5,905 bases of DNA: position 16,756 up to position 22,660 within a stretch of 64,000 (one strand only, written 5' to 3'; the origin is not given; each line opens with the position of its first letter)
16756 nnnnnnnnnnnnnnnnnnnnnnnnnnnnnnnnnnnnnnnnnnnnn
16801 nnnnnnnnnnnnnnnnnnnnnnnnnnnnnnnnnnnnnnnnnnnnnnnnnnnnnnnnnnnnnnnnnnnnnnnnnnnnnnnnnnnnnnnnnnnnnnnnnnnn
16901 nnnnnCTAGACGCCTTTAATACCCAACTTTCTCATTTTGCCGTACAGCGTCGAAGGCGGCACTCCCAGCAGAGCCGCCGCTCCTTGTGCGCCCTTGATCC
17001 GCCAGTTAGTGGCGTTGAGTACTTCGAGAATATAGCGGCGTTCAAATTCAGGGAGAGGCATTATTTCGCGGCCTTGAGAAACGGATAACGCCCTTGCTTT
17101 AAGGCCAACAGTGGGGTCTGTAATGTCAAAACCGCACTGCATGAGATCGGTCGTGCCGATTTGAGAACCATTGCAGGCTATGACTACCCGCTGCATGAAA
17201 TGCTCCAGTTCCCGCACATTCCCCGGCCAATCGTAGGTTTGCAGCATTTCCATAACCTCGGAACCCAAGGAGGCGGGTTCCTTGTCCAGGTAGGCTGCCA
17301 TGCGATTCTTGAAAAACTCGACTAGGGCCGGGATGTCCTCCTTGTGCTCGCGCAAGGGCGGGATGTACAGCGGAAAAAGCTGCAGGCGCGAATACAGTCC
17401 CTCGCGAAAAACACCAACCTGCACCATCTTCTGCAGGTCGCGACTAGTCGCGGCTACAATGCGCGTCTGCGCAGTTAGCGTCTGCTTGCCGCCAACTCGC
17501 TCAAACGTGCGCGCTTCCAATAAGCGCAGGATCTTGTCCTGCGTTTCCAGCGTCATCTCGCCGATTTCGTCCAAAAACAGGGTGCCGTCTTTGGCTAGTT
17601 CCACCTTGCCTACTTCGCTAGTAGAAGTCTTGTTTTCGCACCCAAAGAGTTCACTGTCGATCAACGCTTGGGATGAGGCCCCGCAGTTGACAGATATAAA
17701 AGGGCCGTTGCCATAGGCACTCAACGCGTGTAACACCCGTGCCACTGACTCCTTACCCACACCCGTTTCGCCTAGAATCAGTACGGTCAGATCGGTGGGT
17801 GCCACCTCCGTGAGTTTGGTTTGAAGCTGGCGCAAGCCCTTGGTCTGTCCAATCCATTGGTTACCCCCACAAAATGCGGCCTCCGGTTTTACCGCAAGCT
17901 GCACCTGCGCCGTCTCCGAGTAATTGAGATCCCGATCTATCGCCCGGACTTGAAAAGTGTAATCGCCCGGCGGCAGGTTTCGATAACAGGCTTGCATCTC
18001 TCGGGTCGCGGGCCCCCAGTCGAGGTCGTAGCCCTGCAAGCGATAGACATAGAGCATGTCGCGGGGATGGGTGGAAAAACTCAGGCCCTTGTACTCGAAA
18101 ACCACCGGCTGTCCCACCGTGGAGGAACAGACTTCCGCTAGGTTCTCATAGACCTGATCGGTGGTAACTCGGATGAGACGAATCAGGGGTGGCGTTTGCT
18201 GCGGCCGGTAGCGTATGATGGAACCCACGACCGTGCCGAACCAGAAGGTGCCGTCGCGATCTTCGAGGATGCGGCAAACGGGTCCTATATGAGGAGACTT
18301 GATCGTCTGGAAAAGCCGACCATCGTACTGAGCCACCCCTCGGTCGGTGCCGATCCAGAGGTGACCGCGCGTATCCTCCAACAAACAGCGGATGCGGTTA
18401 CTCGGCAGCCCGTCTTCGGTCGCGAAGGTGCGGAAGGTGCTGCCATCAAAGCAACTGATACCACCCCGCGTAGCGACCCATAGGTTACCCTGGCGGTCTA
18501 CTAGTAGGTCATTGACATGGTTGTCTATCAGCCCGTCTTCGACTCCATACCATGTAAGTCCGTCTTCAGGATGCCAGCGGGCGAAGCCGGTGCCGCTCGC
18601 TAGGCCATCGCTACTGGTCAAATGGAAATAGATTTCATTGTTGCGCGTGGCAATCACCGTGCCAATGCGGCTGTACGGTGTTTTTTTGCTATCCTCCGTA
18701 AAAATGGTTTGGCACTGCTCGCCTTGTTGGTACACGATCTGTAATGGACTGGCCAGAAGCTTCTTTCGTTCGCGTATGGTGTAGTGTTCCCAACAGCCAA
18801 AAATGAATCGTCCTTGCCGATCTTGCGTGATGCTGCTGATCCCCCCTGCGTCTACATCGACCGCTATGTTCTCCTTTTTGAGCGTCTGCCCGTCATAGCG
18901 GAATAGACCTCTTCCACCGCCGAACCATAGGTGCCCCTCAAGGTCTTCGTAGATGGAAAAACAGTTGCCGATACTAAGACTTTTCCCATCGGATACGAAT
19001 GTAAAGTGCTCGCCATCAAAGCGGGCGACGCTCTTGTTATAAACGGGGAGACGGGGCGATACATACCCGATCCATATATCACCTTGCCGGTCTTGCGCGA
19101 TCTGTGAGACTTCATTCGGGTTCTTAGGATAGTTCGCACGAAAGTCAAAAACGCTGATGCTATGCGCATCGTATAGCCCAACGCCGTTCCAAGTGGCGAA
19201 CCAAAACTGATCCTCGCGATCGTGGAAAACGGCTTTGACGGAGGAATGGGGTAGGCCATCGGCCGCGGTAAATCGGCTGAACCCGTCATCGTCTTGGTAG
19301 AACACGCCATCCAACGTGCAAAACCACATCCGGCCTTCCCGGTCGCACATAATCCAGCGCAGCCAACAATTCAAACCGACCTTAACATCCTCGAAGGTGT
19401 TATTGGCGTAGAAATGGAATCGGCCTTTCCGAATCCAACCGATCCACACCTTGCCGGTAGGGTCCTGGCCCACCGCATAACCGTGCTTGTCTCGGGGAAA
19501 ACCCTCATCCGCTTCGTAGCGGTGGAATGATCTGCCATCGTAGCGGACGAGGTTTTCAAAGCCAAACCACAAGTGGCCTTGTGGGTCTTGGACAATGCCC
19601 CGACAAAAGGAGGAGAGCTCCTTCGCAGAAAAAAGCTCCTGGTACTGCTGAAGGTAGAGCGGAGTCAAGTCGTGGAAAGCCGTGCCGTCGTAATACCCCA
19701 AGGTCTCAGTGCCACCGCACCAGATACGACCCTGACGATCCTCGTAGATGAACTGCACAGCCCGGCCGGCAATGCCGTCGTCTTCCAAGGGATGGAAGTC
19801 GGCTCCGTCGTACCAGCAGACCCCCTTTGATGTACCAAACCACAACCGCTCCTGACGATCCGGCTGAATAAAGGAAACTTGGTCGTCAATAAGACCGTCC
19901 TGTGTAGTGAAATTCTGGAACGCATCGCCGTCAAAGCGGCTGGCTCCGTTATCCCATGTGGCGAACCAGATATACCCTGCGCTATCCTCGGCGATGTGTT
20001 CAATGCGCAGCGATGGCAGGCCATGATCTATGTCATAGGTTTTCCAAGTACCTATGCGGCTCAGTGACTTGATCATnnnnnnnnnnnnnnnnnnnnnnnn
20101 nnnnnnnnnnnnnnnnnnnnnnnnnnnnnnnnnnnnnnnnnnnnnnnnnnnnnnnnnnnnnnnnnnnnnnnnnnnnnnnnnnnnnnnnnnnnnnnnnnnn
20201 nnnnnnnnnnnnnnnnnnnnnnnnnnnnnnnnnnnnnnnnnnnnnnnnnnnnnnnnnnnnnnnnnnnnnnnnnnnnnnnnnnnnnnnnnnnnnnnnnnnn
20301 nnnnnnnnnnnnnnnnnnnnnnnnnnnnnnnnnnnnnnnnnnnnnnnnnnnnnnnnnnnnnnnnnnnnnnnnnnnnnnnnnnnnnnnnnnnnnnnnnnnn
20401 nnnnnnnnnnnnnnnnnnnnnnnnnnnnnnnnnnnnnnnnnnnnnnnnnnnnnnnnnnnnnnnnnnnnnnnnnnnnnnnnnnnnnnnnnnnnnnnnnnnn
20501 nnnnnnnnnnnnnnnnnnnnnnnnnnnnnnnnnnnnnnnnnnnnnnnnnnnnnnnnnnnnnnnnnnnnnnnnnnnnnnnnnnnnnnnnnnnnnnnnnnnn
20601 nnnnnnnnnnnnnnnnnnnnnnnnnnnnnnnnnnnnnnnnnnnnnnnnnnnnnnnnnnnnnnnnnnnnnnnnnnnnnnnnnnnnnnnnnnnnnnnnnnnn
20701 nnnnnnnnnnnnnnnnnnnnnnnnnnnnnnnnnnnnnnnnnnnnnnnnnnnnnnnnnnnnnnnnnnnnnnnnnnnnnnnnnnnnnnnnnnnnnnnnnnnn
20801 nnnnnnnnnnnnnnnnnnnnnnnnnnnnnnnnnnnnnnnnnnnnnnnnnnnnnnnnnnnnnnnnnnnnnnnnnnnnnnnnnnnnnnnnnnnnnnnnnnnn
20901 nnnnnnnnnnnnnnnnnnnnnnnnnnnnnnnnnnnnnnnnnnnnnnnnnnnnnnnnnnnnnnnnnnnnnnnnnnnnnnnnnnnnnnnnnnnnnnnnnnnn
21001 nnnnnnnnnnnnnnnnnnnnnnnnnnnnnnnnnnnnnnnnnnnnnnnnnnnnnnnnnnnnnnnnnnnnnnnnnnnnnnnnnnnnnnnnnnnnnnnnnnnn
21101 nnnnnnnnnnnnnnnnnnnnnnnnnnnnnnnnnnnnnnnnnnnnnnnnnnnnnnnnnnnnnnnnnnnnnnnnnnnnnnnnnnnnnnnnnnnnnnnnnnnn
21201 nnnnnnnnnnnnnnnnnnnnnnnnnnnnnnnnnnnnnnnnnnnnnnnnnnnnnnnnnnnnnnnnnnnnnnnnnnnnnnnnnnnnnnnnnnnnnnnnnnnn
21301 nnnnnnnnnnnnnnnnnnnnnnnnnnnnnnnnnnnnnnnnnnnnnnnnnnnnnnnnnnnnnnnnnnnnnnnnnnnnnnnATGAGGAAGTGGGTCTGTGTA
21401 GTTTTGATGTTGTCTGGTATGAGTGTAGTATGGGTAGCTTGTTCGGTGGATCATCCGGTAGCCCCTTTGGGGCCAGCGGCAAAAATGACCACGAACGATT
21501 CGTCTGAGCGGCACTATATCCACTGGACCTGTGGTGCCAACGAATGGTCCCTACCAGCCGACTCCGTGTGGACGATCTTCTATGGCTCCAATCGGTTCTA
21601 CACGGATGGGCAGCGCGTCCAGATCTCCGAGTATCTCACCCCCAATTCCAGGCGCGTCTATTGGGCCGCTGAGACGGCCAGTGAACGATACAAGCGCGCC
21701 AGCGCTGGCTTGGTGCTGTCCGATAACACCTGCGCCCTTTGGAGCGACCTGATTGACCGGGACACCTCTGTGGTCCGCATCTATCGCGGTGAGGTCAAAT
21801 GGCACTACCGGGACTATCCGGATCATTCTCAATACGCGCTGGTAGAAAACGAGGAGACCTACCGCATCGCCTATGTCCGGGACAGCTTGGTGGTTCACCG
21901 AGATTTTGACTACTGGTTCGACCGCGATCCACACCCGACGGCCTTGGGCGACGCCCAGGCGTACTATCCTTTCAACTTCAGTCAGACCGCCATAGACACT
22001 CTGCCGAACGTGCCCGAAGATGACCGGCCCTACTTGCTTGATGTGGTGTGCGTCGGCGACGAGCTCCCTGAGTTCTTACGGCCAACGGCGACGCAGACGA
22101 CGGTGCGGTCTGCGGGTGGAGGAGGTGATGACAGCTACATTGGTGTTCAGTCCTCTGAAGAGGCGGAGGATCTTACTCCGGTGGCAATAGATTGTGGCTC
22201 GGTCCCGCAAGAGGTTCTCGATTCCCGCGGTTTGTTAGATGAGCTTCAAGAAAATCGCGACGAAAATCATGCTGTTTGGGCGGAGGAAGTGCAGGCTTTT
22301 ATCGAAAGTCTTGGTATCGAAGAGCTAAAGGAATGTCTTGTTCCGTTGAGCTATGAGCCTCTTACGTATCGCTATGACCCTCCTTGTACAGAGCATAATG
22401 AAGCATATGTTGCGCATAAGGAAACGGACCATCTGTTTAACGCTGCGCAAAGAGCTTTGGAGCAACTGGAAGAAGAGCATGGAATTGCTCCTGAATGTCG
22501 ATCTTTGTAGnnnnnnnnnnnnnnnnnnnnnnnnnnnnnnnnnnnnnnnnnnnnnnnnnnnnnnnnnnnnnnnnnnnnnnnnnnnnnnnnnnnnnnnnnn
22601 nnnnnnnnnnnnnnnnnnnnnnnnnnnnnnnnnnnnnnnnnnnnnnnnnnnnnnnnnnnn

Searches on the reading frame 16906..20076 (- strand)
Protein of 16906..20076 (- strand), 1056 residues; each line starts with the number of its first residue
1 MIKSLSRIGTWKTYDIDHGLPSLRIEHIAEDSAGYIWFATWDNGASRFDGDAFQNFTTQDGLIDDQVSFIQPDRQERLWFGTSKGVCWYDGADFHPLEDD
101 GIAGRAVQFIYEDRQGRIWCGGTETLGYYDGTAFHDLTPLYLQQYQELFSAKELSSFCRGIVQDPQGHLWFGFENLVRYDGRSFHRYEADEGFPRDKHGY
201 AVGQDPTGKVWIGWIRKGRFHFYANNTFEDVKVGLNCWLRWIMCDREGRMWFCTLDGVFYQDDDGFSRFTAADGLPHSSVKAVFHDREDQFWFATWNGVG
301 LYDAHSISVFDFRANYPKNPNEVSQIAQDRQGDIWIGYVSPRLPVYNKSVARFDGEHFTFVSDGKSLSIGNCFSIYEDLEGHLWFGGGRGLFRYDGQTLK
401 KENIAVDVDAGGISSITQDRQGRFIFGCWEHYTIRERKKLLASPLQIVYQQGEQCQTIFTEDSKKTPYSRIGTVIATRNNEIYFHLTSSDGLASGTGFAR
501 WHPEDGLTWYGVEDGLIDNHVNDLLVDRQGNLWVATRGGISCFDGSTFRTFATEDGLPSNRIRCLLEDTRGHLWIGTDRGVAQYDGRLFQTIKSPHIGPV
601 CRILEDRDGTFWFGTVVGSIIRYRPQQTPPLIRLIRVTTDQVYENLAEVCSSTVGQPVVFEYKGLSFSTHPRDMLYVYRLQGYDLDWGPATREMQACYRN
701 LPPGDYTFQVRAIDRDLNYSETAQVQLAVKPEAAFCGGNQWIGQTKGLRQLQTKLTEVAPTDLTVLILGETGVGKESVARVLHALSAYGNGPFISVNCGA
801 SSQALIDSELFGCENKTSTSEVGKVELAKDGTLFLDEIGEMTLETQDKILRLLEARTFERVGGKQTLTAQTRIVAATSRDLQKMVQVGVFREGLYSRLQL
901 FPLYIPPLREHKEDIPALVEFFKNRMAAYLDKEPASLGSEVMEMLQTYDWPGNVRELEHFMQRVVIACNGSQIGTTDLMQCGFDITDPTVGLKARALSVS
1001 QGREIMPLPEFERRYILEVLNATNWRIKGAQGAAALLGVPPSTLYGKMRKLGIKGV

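Call 6: search_protein_families(library=pfam, proteins=[window:16906-20076:-])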
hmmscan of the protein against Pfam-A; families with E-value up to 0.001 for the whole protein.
window:16906-20076:- (1056 aa): 11 families
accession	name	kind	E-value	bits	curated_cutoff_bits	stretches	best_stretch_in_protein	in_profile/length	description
PF00158.32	Sigma54_activat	-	2e-51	174.5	20.2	1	742-903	2-167/168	Sigma-54 interaction domain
PF07494.17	Reg_prop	-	3.8e-50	161.8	20.4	2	556-578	1-23/24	Two component regulator propeller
PF25601.1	AAA_lid_14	-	6.5e-21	74.4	27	1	909-979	1-71/87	AAA+ ATPase lid domain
PF14532.12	Sigma54_activ_2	-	7.3e-17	62.3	25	1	742-908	1-138/138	Sigma-54 interaction domain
PF07495.19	Y_Y_Y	-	5.7e-12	45.8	26.6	1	670-727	4-62/65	Y_Y_Y domain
PF02954.25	HTH_8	-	7e-09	35.7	22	1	1008-1051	2-42/42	Bacterial regulatory protein, Fis family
PF07728.20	AAA_5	-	1.6e-06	28.6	22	1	765-881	2-124/139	AAA domain (dynein-related subfamily)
PF08450.18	SGL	-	5.8e-05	23.3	26.3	0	493-537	57-104/246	SMP-30/Gluconolactonase/LRE-like region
PF00493.29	MCM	-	7e-05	22.5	23.3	1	760-878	55-172/224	MCM P-loop domain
PF01078.27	Mg_chelatase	-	8.3e-05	22.5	20.3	1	777-877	62-156/207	Magnesium chelatase, subunit ChlI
PF07724.20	AAA_2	-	0.00051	20.5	27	1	764-884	5-130/166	AAA domain (Cdc48 subfamily)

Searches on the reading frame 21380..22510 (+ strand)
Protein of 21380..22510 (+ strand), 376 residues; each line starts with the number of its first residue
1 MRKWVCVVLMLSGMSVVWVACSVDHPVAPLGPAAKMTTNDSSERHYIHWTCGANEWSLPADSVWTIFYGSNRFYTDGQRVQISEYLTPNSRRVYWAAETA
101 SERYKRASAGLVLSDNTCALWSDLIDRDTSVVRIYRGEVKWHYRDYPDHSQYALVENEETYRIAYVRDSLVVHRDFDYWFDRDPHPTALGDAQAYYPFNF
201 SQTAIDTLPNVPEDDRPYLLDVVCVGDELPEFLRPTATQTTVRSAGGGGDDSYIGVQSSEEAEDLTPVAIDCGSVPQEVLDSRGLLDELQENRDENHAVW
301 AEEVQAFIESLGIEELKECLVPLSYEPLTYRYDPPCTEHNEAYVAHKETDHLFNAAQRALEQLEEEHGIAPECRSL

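Call 6: search_protein_families(library=pfam, proteins=[window:21380-22510:+])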
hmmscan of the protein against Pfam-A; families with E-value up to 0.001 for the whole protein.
window:21380-22510:+ (376 aa): 0 families

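Call 61: find_homologous_proteins(query=window:21380-22510:+, max_evalue=1e-10)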
Query window:21380-22510:+ (376 aa): 20 proteins with E <= 1e-10 among 3628 candidates.
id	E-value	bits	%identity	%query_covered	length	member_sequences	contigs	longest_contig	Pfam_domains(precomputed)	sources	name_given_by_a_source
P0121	7.0e-241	817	93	100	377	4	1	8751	-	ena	-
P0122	6.9e-209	712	82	99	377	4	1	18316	-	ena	-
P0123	1.6e-208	711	82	99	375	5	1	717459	-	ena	-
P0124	3.5e-207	706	83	98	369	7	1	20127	-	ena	-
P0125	1.1e-202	691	81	99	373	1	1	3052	-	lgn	-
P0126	5.3e-195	666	78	99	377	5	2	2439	-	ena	-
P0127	2.3e-190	651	76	99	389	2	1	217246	-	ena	-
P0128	1.5e-189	648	82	90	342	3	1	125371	-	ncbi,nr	ncbi:MAG: hypothetical protein F4X17_20200 [Gemmatimonadetes bacterium]|nr:hypothetical protein [Gem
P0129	2.0e-189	648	76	99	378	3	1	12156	-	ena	-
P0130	3.2e-189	647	74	99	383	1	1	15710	-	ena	-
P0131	3.5e-187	640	75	99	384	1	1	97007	-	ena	-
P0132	1.6e-180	618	74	99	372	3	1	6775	-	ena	-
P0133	3.1e-176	604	72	99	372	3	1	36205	-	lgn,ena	-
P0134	1.2e-172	592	70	99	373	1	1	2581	-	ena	-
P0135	2.2e-170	585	70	99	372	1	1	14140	-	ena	-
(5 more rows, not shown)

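Call 62: find_encoding_contigs(protein=P0133, flank=10000, max_places=3)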
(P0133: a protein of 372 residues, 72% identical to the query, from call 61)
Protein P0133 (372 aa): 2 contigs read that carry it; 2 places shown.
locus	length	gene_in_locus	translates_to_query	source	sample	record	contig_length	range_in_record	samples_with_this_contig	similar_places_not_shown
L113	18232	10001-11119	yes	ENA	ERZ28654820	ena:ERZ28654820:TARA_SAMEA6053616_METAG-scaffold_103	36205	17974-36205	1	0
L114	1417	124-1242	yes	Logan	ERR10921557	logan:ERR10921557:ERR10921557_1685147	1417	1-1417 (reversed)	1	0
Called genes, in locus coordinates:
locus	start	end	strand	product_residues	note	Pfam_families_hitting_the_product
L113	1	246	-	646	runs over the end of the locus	-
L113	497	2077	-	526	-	-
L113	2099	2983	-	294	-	PF05721:PhyH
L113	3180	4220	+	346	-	PF00356:LacI, PF00532:Peripla_BP_1, PF13377:Peripla_BP_3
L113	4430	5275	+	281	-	PF00532:Peripla_BP_1, PF13377:Peripla_BP_3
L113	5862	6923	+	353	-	PF00356:LacI, PF00532:Peripla_BP_1, PF13407:Peripla_BP_4 (faint), PF13377:Peripla_BP_3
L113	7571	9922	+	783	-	PF21167:DUF6851 (weak), PF22778:VCPO_2nd, PF13860:FlgD_ig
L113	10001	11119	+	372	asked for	-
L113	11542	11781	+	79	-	-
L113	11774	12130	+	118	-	-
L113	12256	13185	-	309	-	PF02585:PIG-L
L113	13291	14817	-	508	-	PF13541:ChlI, PF01078:Mg_chelatase, PF07728:AAA_5, PF00493:MCM (weak), PF13335:Mg_chelatase_C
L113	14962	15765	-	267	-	-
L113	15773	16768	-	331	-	PF01261:AP_endonuc_2, PF03786:UxuA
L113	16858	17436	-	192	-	PF03352:Adenine_glyco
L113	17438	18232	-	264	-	?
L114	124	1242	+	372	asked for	-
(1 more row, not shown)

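Call 66: search_protein_families(library=ncbifam, proteins=[window:21380-22510:+], max_evalue=0.00001)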
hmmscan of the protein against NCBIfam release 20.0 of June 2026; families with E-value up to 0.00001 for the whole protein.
window:21380-22510:+ (376 aa): 0 families
